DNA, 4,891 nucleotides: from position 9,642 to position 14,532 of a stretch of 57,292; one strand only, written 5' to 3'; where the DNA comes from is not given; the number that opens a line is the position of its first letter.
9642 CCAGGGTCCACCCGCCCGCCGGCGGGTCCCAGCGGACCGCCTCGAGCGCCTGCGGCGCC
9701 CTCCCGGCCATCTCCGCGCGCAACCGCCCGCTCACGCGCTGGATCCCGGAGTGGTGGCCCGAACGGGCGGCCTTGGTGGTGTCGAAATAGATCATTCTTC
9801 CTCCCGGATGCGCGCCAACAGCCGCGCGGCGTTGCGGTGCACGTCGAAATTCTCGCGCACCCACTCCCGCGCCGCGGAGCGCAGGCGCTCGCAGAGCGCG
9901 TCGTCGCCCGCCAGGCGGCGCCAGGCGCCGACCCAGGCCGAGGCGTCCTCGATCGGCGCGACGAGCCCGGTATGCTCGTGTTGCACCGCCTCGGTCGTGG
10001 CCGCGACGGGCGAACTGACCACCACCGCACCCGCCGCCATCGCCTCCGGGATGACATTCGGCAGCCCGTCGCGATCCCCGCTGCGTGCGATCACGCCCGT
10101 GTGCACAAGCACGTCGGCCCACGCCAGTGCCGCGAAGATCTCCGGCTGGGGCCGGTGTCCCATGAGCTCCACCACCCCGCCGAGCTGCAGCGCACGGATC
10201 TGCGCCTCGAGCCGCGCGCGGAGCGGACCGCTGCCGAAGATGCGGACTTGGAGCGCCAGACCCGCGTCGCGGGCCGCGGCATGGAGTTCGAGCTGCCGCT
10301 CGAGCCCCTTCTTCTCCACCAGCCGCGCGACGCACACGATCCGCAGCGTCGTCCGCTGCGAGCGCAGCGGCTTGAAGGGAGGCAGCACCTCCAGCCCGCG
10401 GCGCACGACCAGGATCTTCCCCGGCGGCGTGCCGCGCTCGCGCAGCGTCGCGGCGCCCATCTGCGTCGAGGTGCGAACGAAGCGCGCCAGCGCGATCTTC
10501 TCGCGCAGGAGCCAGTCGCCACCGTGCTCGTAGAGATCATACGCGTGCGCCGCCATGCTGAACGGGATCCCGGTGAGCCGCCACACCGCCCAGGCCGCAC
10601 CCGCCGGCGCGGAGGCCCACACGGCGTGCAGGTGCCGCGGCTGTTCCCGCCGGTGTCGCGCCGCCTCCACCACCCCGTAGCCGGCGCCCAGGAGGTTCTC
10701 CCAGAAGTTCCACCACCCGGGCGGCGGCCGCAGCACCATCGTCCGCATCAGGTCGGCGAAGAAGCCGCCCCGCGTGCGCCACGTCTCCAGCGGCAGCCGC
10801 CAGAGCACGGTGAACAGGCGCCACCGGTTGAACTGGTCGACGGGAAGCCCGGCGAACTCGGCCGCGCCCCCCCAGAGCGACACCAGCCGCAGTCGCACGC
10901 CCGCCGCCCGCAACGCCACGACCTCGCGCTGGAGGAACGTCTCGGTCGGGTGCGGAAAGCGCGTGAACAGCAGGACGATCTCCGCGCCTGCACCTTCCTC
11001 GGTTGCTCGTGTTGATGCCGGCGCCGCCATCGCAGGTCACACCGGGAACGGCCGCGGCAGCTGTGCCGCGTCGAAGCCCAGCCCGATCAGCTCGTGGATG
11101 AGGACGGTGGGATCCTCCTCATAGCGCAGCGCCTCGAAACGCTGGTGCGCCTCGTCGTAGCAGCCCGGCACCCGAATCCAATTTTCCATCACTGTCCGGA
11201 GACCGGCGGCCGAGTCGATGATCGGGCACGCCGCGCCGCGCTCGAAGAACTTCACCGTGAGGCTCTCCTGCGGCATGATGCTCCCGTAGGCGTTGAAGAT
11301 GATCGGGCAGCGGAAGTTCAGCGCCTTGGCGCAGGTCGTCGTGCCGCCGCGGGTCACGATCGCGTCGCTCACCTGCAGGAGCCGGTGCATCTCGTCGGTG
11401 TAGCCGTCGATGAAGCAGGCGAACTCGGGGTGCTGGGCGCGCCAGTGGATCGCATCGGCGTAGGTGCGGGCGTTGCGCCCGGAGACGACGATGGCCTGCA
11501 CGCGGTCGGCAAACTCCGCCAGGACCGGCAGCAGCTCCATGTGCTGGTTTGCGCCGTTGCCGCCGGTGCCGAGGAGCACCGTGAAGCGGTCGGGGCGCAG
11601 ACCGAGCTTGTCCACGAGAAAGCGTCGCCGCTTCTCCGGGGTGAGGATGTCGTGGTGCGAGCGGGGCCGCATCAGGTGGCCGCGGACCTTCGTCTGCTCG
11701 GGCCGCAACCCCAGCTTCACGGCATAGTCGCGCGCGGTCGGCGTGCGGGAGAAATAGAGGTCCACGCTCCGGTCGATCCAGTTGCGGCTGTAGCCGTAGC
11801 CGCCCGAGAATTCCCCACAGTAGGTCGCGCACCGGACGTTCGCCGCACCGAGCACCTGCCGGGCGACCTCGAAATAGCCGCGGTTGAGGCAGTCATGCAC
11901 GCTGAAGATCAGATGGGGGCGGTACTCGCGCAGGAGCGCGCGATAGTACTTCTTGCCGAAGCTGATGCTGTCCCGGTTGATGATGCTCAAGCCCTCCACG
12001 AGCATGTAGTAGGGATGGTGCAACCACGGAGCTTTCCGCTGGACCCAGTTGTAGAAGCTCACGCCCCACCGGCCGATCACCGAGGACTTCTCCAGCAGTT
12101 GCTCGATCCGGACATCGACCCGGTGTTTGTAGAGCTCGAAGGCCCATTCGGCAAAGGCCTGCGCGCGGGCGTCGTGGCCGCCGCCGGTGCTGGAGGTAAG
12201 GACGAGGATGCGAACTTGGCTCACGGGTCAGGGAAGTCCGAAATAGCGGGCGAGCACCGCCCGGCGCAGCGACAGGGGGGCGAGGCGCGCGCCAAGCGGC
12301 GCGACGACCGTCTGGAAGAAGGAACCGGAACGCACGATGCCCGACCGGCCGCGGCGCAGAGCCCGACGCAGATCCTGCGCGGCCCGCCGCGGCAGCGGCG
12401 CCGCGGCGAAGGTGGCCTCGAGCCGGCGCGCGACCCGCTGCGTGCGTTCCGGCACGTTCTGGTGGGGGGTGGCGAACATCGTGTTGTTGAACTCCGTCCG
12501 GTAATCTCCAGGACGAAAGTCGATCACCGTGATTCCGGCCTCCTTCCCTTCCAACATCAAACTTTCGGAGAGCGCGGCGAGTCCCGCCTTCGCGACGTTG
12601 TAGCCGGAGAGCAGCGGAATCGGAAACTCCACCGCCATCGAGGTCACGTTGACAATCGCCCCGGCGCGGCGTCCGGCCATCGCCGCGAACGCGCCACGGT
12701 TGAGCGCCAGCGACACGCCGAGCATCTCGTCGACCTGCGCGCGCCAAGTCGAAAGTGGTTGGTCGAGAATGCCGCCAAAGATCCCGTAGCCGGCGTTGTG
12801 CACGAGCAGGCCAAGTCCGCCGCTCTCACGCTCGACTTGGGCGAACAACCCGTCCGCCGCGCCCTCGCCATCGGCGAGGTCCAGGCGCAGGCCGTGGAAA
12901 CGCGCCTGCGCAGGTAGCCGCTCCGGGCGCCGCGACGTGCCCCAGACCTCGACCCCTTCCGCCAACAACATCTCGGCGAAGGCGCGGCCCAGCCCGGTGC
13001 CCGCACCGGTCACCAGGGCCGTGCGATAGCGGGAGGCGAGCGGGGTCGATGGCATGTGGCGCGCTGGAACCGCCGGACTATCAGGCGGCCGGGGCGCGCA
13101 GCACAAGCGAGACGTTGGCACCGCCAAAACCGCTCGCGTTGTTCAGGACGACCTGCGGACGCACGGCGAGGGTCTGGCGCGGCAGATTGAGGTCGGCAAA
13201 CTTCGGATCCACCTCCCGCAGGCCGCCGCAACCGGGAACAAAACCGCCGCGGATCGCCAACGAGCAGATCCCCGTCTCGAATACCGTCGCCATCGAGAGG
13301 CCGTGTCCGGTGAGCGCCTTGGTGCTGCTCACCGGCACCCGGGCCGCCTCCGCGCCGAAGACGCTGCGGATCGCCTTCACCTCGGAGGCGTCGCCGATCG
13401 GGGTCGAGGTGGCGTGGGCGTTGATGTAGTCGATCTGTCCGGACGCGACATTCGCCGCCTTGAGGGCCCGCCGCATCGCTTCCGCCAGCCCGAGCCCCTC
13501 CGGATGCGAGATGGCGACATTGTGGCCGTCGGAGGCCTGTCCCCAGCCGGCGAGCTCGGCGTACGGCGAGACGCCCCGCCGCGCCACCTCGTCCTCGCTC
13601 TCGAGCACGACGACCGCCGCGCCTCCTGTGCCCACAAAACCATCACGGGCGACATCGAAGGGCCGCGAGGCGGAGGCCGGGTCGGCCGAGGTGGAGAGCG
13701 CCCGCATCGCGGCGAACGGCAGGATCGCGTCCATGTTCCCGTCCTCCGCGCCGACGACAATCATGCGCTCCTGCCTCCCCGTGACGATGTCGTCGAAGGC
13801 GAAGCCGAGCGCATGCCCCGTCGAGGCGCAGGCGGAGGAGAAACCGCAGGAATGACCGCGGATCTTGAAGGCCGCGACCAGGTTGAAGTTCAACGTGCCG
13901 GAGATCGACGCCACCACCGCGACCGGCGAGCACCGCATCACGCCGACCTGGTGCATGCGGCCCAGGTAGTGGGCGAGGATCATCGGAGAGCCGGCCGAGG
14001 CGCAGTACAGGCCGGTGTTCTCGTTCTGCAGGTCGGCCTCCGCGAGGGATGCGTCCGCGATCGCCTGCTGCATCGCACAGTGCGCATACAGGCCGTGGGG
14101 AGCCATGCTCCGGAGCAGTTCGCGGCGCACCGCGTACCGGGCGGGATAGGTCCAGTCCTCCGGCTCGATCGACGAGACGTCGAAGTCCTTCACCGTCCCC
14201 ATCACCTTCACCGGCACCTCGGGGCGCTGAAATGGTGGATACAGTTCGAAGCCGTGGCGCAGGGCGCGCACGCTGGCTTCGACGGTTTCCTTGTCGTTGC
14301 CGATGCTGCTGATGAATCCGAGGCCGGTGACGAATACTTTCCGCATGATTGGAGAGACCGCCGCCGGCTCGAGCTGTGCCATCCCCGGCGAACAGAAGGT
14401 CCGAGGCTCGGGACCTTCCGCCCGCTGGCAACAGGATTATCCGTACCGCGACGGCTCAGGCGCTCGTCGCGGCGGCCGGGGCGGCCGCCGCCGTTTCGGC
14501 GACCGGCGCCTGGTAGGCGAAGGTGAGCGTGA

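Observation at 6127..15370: Non-canonical lipid/glycolipid cluster: Spt-like synthase and FabV facing an ACP-DH, KAS, SDR and three-glycosyltransferase operon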

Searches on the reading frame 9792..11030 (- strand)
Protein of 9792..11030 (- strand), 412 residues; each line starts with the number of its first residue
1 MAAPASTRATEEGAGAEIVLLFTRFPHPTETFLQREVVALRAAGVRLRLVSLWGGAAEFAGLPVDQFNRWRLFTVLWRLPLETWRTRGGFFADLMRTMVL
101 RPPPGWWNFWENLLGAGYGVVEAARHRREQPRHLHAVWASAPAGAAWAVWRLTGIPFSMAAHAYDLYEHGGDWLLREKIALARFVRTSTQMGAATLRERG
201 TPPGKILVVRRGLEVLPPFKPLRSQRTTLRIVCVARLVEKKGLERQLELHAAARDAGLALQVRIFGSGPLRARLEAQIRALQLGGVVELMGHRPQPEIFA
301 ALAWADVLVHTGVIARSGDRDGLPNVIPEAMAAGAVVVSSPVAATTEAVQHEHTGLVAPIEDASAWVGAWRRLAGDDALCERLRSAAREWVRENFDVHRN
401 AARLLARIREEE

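Call 3: search_protein_families(library=pfam, proteins=[window:9792-11030:-], max_evalue=0.001)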
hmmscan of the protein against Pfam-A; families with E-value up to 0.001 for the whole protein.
window:9792-11030:- (412 aa): 4 families
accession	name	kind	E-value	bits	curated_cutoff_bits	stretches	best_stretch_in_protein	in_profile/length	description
PF00534.26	Glycos_transf_1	-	2.6e-22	79.6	26.4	1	225-390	12-172/172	Glycosyl transferases group 1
PF13692.12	Glyco_trans_1_4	-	1.7e-21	77.4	27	1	230-375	3-141/142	Glycosyl transferases group 1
PF13524.12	Glyco_trans_1_2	-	3.3e-05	24.3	25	1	249-406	5-144/144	Glycosyl transferase-like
PF13439.12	Glyco_transf_4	-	0.00042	20.8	28.5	0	102-213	42-166/170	Glycosyltransferase Family 4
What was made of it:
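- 9792..11030 (-): GT4 glycosyltransferase (GT4b, weakly EpsE/WcaL-like); ATGA overlap with GT4a. Pfam (call 3).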

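Call 5: search_protein_families(library=ncbifam, proteins=[window:9792-11030:-], max_evalue=0.001)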
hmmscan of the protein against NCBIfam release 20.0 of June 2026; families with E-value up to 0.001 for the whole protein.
window:9792-11030:- (412 aa): 19 families
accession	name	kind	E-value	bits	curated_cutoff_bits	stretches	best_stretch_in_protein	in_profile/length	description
NF041876.1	EPS_EpsE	equivalog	6.7e-34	117.8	400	1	120-404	105-389/389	exopolysaccharide biosynthesis GT4 family glycosyltransferase EpsE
TIGR04005.1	wcaL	equivalog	1e-29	103.6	537.6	1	190-399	183-394/406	colanic acid biosynthesis glycosyltransferase WcaL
TIGR03088.1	stp2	hypoth_equivalog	1.7e-16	60.2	409.05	1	225-402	191-364/374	TIGR03088 family PEP-CTERM/XrtA system glycosyltransferase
TIGR04063.1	stp3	hypoth_equivalog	1.9e-11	43.5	442.05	1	241-403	226-387/397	TIGR04063 family PEP-CTERM/XrtA system glycosyltransferase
NF038229.1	Glyco4_Geo_Pelo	equivalog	1.4e-10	40.7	400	1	125-406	50-331/338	GPMC system family 4 glycosyltransferase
TIGR03999.1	thiol_BshA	equivalog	3.3e-10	39.4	273.7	1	264-399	234-361/375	N-acetyl-alpha-D-glucosaminyl L-malate synthase BshA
NF053787.1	GlcN_PG_synth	equivalog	2.8e-09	36.3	480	1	293-408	250-356/361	N-acetylglucosaminyl phosphatidylglycerol synthase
NF047684.1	TeichurnBiosyTuaC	equivalog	6.6e-09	35.2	550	1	231-407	222-385/391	teichuronic acid biosynthesis protein TuaC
NF007640.0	PRK10307.1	subfamily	2.9e-08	33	276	1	237-410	238-406/411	WcaI family glycosyltransferase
TIGR04348.1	TIGR04348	equivalog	1.9e-07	30.5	300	1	110-406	22-306/310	selenoneine biosynthesis selenosugar synthase SenB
NF050063.1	ProtGlycPglJ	equivalog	2.7e-07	30.1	500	1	231-405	197-360/363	N-acetylgalactosamine-N,N'-diacetylbacillosaminyl-diphospho-undecaprenol 4-alpha-N-acetylgalactosaminyltransferase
NF046085.1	XrtY_assoc_Gly1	equivalog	1.3e-06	27.6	400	1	224-399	205-372/387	XrtY-associated glycosyltransferase XYAG1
NF047880.1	glyco_SdgA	exception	5.8e-06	25.1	800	1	227-378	314-458/488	serine-aspartate repeat adhesin O-glycosyltransferase SdgA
TIGR03087.1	stp1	hypoth_equivalog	1.9e-05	24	316.65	1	302-407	295-393/397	TIGR03087 family PEP-CTERM/XrtA system glycosyltransferase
TIGR04047.1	MSMEG_0565_glyc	hypoth_equivalog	0.00015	21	259.85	1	270-403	241-366/373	MSMEG_0565 family glycosyltransferase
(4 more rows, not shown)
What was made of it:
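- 9792..11030 (-): NCBIfam EpsE 117.8 and WcaL 103.6 bits, both below cut-off (call 5).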

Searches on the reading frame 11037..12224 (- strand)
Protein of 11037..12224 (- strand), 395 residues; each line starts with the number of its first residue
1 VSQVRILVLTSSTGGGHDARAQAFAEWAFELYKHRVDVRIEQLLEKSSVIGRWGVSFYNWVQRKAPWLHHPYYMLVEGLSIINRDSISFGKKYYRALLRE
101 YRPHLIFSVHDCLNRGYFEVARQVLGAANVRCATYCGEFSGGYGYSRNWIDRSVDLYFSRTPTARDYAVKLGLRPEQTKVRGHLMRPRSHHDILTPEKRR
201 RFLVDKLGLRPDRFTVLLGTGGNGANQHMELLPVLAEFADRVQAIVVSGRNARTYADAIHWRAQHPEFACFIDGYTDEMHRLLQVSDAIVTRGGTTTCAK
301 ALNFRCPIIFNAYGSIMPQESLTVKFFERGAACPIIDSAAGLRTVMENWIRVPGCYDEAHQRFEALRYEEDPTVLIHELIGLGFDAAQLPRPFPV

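Call 3: search_protein_families(library=pfam, proteins=[window:11037-12224:-], max_evalue=0.001)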
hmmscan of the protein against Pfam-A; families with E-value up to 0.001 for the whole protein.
window:11037-12224:- (395 aa): 1 family
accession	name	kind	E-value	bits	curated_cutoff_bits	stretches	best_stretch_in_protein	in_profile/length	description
PF04101.22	Glyco_tran_28_C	-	5.5e-05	23.7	22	1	273-313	59-99/166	Glycosyltransferase family 28 C-terminal domain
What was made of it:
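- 11037..12224 (-): GT28-family glycosyltransferase resembling lipid (diacylglycerol) glycosyltransferases (UgtP/MGDG-synthase-like). Glyco_tran_28_C (call 3).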

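Call 5: search_protein_families(library=ncbifam, proteins=[window:11037-12224:-], max_evalue=0.001)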
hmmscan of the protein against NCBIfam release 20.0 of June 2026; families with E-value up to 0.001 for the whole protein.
window:11037-12224:- (395 aa): 3 families
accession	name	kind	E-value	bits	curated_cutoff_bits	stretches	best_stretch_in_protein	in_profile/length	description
NF010135.0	PRK13609.1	equivalog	1.6e-21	76.7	500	1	3-379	4-365/388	diglucosyl diacylglycerol synthase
NF010134.0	PRK13608.1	equivalog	8.1e-12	44.9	557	1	143-337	137-323/391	diglucosyl diacylglycerol synthase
TIGR01133.1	murG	equivalog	1.4e-07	30.9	250.25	1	206-340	176-310/353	undecaprenyldiphospho-muramoylpentapeptide beta-N-acetylglucosaminyltransferase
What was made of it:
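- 11037..12224 (-): PRK13609 matches over the full length at 76.7 bits, below its cut-off of 500 (call 5).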

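Call 39: search_solved_structures(query=window:11037-12224:-, max_evalue=0.01)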
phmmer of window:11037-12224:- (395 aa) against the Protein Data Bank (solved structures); distinct sequences matched with E-value up to 0.01: 2.
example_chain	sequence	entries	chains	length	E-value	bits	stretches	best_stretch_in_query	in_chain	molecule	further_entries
9wde_A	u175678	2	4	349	1.4e-13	53.9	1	145-334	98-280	Processive diacylglycerol beta-glucosyltransferase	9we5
4wyi_A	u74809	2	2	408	5.1e-11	45.4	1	5-351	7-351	Monogalactosyldiacylglycerol synthase 1, chloroplastic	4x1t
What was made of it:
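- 11037..12224 (-): The only PDB hits are 9wde (processive DAG beta-glucosyltransferase) and 4wyi (MGD1) (call 39).
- GT28 matches only lipid-acceptor glycosyltransferases in the PDB (call 39). GT28 resembles DAG glycosyltransferases (call 39). GT28 relatives act on lipid acceptors (call 39).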

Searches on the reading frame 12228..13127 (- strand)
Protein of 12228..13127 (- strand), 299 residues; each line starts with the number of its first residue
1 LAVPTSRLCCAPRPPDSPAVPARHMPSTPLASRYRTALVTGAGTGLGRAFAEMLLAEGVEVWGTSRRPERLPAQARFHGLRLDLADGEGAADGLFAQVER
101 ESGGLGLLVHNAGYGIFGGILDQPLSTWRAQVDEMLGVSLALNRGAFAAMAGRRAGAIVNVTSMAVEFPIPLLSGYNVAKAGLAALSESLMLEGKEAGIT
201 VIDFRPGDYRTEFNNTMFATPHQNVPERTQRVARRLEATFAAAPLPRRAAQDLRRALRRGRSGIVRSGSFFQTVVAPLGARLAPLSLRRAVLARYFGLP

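Call 3: search_protein_families(library=pfam, proteins=[window:12228-13127:-], max_evalue=0.001)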
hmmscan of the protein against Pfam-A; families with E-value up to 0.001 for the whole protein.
window:12228-13127:- (299 aa): 3 families
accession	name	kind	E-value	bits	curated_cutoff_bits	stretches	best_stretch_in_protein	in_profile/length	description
PF00106.31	adh_short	-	1.5e-30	106.6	26.6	1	36-218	2-191/195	short chain dehydrogenase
PF13561.12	adh_short_C2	-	1.7e-17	64.2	27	1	41-217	1-184/236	Enoyl-(Acyl carrier protein) reductase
PF01370.27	Epimerase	-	0.00039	20.3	20.9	1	37-97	1-62/240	NAD dependent epimerase/dehydratase family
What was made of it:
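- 12228..13055 (-): Classical SDR oxidoreductase. It could be a 3-ketoacyl-ACP reductase or a 3-keto long-chain-base reductase; this is undecided. adh_short (call 3).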

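Call 5: search_protein_families(library=ncbifam, proteins=[window:12228-13127:-], max_evalue=0.001)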
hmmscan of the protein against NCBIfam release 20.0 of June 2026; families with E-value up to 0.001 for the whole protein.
window:12228-13127:- (299 aa): 191 families (the best 25 are shown)
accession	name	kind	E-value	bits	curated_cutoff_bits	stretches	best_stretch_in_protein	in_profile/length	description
NF004826.0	PRK06182.1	subfamily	1.6e-31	109.6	305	1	34-218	4-189/274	oxidoreductase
NF004824.0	PRK06180.1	subfamily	4.1e-31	108.2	298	1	35-233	5-207/279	oxidoreductase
NF004284.0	PRK05693.1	equivalog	8.2e-31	107.6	326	1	36-298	3-270/274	SDR family oxidoreductase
NF004823.0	PRK06179.1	subfamily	8.7e-29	100.8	310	1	33-258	4-230/271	oxidoreductase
NF005594.0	PRK07326.1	equivalog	4.4e-27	95.2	271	1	34-216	6-193/237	SDR family oxidoreductase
NF006114.0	PRK08263.1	subfamily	2.5e-26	92.6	290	1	35-254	4-228/280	short chain dehydrogenase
NF005095.0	PRK06523.1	subfamily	6.1e-25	88.2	231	1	35-250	11-227/261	oxidoreductase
NF004196.0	PRK05650.1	equivalog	2.9e-24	85.6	297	1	37-231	5-205/272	SDR family oxidoreductase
NF005878.0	PRK07825.1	subfamily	7.5e-24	84.5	287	1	35-217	10-195/278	short chain dehydrogenase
NF049977.1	KDhSphingRedKdsR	equivalog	2.3e-23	83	400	1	36-216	5-183/267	3-ketodihydrosphingosine reductase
NF005806.0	PRK07666.1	equivalog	1.1e-22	80.5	286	1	35-213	8-193/239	3-ketoacyl-ACP reductase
NF004514.1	PRK05855.1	equivalog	1.2e-22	80.2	455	1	35-262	314-548/578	SDR family oxidoreductase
NF005893.0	PRK07856.1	equivalog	1.4e-22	80.2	255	1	33-219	8-192/255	SDR family oxidoreductase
NF004778.0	PRK06124.1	equivalog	2.3e-22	79.6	303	1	34-224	11-208/256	SDR family oxidoreductase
NF005065.0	PRK06482.1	equivalog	3.2e-22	79.2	291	1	35-244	3-219/276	SDR family oxidoreductase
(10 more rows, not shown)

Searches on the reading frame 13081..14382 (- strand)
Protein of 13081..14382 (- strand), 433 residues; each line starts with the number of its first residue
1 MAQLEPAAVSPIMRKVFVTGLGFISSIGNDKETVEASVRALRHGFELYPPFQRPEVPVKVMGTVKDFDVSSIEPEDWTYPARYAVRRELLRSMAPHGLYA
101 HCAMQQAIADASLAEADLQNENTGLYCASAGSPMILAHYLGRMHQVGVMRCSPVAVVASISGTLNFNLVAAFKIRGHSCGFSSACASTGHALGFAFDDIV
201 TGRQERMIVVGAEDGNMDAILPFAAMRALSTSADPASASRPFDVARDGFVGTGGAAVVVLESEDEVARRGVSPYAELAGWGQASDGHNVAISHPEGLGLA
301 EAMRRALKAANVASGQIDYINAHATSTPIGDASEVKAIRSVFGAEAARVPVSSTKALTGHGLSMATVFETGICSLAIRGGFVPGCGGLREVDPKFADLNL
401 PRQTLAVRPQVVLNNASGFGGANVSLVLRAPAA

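Call 3: search_protein_families(library=pfam, proteins=[window:13081-14382:-], max_evalue=0.001)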
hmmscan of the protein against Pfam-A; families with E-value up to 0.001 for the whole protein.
window:13081-14382:- (433 aa): 2 families
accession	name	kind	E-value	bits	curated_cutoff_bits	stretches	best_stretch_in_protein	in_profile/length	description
PF02801.28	Ketoacyl-synt_C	-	3e-28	98.7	20.8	1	274-384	1-114/119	Beta-ketoacyl synthase, C-terminal domain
PF00109.32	ketoacyl-synt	-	2.8e-25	89.8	20.8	1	13-264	1-250/252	Beta-ketoacyl synthase, N-terminal domain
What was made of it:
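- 13081..14382 (-): Elongating beta-ketoacyl-ACP synthase, closest to KAS I (FabB). ketoacyl-synt N and C domains (call 3).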

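Call 5: search_protein_families(library=ncbifam, proteins=[window:13081-14382:-], max_evalue=0.001)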
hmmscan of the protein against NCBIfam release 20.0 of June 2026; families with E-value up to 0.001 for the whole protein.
window:13081-14382:- (433 aa): 22 families
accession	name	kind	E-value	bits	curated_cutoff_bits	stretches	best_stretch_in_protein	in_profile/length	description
TIGR03150.1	fabF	equivalog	2.7e-92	309.6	493.75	1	14-429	1-407/407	beta-ketoacyl-ACP synthase II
NF005935.0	PRK07967.1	equivalog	8.7e-91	304.8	630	1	13-430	1-403/406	beta-ketoacyl-ACP synthase I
NF005589.0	PRK07314.1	subfamily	5.4e-89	298.8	387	1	13-429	3-410/413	beta-ketoacyl-ACP synthase II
NF004970.0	PRK06333.1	subfamily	2.4e-75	254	525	1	13-429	3-420/424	beta-ketoacyl-ACP synthase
NF006274.0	PRK08439.1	equivalog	2.3e-67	227.6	621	1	13-429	1-404/406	beta-ketoacyl-ACP synthase II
NF006587.0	PRK09116.1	equivalog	7.2e-65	219.3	470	1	13-429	1-405/408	beta-ketoacyl-ACP synthase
NF005490.0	PRK07103.1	equivalog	1.1e-58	199.2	445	1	13-429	3-411/414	polyketide beta-ketoacyl:acyl carrier protein synthase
NF005076.0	PRK06501.1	equivalog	3.4e-54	184.4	629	1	16-430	13-422/425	beta-ketoacyl-ACP synthase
NF006434.0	PRK08722.1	equivalog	8.3e-54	183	759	1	14-429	4-412/414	beta-ketoacyl-ACP synthase II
NF006618.0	PRK09185.1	subfamily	3.8e-53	180.9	407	1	168-429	144-391/394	beta-ketoacyl-ACP synthase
NF005916.1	PRK07910.1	equivalog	1e-47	163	560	1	131-428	117-415/418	KasA/KasB family beta-ketoacyl-ACP synthase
NF004618.0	PRK05952.1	equivalog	1.5e-43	149.2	455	1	182-429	144-381/384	beta-ketoacyl-ACP synthase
NF058662.1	cispenta_AmcF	equivalog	1.1e-38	133.2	325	1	176-429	120-368/369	cispentacin biosynthesis acyltransferase subunit AmcF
NF041183.1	Pks2_ls1_myc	equivalog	4.9e-19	66.8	2400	1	168-385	156-369/2086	sulfolipid-1 biosynthesis phthioceranic/hydroxyphthioceranic acid synthase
TIGR02813.1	omega_3_PfaA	subfamily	2e-17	61.3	1010.1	1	169-368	190-389/2582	polyketide-type polyunsaturated fatty acid synthase PfaA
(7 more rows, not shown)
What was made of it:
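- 13081..14382 (-): FabF scores 309.6 and FabB 304.8 bits, both below cut-off (call 5).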

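Call 38: search_solved_structures(query=window:13081-14382:-, max_evalue=1e-40)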
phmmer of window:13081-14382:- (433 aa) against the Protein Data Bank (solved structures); distinct sequences matched with E-value up to 1e-40: 58.
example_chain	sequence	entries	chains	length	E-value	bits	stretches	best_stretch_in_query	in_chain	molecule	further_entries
7pps_A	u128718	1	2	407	8e-76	258.7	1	13-429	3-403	3-oxoacyl-[acyl-carrier-protein] synthase 1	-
3lrf_A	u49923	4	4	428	1.2e-73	251.6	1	12-429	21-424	Beta-ketoacyl synthase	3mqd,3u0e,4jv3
3u0f_A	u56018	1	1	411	2.1e-73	250.7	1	13-429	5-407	Beta-ketoacyl synthase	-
3oyt_A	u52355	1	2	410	9.1e-65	222.3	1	12-429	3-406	3-oxoacyl-[acyl-carrier-protein] synthase I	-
4xox_A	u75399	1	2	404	1.3e-64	221.9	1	13-429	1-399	3-oxoacyl-ACP synthase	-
1dd8_A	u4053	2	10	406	1.2e-62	215.3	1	13-429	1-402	BETA-KETOACYL [ACYL CARRIER PROTEIN] SYNTHASE I | KETOACYL SYNTHASE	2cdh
5kof_B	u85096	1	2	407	2.8e-62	214.1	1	13-429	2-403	3-oxoacyl-[acyl-carrier-protein] synthase 1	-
1fj4_A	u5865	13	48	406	4e-62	213.6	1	13-429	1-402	BETA-KETOACYL-[ACYL CARRIER PROTEIN] SYNTHASE I | BETA-KETOACYL ACYL CARRIER PROTEIN SYNTHASE I | 3-oxoacyl-[acyl-carrier-protein] synthase I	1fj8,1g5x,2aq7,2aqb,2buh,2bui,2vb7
7sqi_A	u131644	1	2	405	4.5e-62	213.5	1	13-429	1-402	Beta-ketoacyl-ACP synthase I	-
7sz9_A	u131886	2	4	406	6.3e-62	213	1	14-429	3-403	3-oxoacyl-[acyl-carrier-protein] synthase 1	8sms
2byw_A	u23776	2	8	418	8.2e-62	212.6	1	13-429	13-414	3-OXOACYL-[ACYL-CARRIER-PROTEIN] SYNTHASE I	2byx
9mlw_A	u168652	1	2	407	8.5e-62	212.5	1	14-429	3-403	3-oxoacyl-[acyl-carrier-protein] synthase 1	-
1h4f_A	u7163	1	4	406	1.2e-61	212.1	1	13-429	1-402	3-OXOACYL-[ACYL-CARRIER-PROTEIN] SYNTHASE I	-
1ek4_A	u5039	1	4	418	2.3e-61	211.1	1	13-429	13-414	BETA-KETOACYL [ACYL CARRIER PROTEIN] SYNTHASE I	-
2byz_A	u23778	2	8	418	3.2e-61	210.6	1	13-429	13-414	3-OXOACYL-[ACYL-CARRIER-PROTEIN] SYNTHASE I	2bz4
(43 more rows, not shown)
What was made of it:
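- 13081..14382 (-): PDB: FabB-type 259-214 bits, ahead of FabF at 207 or less (call 38).
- On KAS I / KAS II elongating condensing enzymes (FabB/FabF): The top PDB relatives are FabB-type (call 38).
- The KAS is closest to FabB among solved structures (call 38).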
